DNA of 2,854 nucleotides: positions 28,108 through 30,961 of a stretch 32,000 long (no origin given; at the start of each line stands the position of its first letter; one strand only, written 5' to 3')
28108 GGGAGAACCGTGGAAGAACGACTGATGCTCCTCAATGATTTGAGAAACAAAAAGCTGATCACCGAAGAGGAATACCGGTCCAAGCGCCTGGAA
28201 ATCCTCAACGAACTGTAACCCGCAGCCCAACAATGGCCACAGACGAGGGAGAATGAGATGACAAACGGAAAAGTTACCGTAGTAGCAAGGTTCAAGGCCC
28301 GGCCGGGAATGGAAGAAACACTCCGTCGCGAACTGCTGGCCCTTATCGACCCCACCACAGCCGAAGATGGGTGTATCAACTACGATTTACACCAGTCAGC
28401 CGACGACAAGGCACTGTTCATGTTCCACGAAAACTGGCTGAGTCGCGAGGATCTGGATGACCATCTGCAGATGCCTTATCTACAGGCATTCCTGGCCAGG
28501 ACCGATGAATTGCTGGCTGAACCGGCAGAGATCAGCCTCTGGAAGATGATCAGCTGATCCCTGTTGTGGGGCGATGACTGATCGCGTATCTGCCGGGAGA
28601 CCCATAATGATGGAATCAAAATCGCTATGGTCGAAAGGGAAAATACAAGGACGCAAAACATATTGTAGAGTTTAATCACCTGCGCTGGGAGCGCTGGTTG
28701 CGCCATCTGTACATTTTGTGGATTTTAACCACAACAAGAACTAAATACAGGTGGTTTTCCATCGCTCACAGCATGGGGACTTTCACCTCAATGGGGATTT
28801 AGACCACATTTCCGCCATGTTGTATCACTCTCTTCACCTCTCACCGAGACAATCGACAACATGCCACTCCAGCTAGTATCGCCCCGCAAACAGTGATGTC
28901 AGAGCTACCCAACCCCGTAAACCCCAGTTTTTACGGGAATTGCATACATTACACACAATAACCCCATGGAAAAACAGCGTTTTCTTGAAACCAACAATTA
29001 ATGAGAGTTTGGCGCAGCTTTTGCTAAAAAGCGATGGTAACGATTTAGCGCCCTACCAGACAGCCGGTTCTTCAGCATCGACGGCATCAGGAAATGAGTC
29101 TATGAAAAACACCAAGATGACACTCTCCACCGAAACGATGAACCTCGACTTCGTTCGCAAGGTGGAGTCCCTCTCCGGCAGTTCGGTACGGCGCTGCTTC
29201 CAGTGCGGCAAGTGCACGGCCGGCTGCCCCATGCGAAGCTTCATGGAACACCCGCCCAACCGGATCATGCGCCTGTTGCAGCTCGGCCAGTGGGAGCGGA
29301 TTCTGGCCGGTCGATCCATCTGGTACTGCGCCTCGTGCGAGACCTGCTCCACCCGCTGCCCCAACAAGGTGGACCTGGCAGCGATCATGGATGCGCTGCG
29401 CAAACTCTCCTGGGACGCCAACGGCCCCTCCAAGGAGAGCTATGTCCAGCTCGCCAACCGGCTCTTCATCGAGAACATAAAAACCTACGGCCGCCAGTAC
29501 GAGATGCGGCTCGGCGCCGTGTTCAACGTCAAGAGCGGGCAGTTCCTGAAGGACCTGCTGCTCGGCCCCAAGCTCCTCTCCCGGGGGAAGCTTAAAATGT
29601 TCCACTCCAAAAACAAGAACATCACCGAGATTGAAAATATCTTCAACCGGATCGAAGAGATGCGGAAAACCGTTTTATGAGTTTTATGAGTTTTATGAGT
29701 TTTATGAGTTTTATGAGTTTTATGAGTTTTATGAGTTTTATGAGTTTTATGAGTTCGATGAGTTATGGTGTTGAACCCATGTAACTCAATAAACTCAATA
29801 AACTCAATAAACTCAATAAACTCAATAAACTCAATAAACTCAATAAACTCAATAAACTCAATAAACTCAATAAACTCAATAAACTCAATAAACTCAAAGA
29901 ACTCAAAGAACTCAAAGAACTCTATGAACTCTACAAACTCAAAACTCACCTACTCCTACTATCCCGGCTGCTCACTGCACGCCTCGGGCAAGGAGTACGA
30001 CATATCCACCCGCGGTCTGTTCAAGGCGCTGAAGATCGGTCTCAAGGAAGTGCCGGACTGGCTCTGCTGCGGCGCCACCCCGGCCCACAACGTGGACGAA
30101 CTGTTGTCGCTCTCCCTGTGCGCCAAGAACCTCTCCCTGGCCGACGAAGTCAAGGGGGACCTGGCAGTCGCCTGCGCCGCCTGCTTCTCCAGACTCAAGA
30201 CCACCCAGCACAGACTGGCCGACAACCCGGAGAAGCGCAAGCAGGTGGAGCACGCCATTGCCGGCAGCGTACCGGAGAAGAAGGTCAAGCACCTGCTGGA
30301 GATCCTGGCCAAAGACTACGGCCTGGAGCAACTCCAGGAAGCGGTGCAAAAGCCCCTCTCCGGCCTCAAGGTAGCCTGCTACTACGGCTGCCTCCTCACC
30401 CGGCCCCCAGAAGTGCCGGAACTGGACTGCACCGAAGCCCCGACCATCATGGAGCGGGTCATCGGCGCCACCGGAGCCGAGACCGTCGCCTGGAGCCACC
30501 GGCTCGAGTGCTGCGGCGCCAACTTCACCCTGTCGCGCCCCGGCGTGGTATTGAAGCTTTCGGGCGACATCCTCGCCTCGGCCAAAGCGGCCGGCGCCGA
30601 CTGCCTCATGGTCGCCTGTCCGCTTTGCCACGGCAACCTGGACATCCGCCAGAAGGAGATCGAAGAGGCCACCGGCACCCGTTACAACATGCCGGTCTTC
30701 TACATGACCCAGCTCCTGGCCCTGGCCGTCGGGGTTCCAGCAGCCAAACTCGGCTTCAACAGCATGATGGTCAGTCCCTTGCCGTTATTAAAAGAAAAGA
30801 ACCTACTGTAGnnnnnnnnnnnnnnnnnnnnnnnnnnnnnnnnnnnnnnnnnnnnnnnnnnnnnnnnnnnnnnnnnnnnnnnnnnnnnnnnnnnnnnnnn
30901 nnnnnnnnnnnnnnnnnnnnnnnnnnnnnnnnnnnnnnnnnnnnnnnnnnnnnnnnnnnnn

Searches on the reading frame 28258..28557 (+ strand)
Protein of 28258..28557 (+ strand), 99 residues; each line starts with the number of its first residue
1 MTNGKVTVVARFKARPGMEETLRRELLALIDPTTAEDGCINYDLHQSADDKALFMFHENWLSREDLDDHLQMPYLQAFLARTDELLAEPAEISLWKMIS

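Call 75: search_protein_families(library=pfam, proteins=[window:28258-28557:+], max_evalue=0.01)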
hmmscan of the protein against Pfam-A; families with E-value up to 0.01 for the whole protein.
window:28258-28557:+ (99 aa): 1 family
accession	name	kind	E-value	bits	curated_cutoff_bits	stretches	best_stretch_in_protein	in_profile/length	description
PF03992.22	ABM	-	1.1e-19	70.8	23.1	1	6-80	2-77/78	Antibiotic biosynthesis monooxygenase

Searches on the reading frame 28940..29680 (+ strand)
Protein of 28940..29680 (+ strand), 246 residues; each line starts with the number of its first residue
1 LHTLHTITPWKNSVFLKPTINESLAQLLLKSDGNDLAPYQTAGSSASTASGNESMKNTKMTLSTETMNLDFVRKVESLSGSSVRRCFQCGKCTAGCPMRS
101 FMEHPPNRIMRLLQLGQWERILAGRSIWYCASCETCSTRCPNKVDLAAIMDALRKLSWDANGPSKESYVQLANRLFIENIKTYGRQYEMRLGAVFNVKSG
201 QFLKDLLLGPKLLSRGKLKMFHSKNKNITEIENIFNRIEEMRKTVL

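Call 7: search_protein_families(library=ncbifam, proteins=[window:28940-29680:+], max_evalue=0.00001)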
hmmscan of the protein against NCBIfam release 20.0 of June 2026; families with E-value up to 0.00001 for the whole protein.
window:28940-29680:+ (246 aa): 11 families
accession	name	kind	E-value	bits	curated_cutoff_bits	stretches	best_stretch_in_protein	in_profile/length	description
NF038018.1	qmoC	equivalog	2.9e-18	66.5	300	1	68-159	2-93/360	quinone-interacting membrane-bound oxidoreductase complex subunit QmoC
TIGR03290.1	CoB_CoM_SS_C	equivalog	2.3e-16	60.1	160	1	84-159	2-77/144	CoB--CoM heterodisulfide reductase subunit C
NF041779.1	hetero_SS_HdrC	equivalog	7.5e-14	51.7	350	1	80-158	27-104/198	ferredoxin:CoB-CoM heterodisulfide reductase subunit HdrC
NF041890.1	hdrC_Methbact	equivalog_domain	2.2e-13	50.2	270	1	62-161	7-105/192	ferredoxin:CoB-CoM heterodisulfide reductase subunit HdrC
NF009226.0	PRK12576.1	equivalog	5.1e-09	35.9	344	1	85-238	155-315/317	succinate dehydrogenase/fumarate reductase iron-sulfur subunit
NF004898.0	PRK06259.1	equivalog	1.3e-08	34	385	1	66-159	116-218/488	fumarate reductase (CoM/CoB) subunit TfrB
TIGR01945.1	rnfC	subfamily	8.4e-08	31.2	245.95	1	61-148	341-422/435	RnfABCDGE type electron transport complex subunit C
NF041837.1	rnfC_Methano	equivalog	2.7e-07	29.8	650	1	43-148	323-417/438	Rnf electron transport complex subunit RnfC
NF008369.0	PRK11168.1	equivalog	2.6e-06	26.6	278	1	81-156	8-86/401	anaerobic glycerol-3-phosphate dehydrogenase subunit C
NF008434.0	PRK11274.1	equivalog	5e-06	25.7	333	1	81-159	20-104/409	glycolate oxidase subunit GlcF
NF009227.0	PRK12577.1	equivalog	8.9e-06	24.6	349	0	125-242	206-326/330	succinate dehydrogenase/fumarate reductase iron-sulfur subunit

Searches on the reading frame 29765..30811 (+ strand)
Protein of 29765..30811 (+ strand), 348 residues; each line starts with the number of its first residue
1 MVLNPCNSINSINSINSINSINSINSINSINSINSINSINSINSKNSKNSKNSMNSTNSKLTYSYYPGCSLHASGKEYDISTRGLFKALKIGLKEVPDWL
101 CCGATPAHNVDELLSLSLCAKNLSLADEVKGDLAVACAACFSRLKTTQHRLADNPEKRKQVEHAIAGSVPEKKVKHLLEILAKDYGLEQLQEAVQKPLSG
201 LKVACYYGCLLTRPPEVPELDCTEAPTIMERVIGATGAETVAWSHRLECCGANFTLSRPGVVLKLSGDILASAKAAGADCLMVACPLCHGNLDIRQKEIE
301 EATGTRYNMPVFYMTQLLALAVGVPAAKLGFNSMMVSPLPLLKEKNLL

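Call 7: search_protein_families(library=ncbifam, proteins=[window:29765-30811:+], max_evalue=0.00001)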
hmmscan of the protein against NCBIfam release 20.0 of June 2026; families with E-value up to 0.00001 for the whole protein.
window:29765-30811:+ (348 aa): 5 families
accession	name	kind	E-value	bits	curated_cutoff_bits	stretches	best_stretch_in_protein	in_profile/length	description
TIGR03288.1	CoB_CoM_SS_B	equivalog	1.5e-53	181.9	345.15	1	63-343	2-288/290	CoB--CoM heterodisulfide reductase subunit B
NF042965.1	MFR_anch_SdhE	equivalog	7.7e-52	176.6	500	1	63-335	3-275/282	8-methylmenaquinol:fumarate reductase membrane anchor subunit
NF041780.1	hetero_SS_HdrB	equivalog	4.7e-25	88.5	450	1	80-334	23-294/304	ferredoxin:CoB-CoM heterodisulfide reductase subunit HdrB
NF045670.1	quin_L_LdhH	equivalog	2.6e-12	45.9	800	1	41-289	445-682/706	L-lactate dehydrogenase (quinone) large subunit LdhH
NF004898.0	PRK06259.1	equivalog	2.2e-06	26.6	385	1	37-319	238-485/488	fumarate reductase (CoM/CoB) subunit TfrB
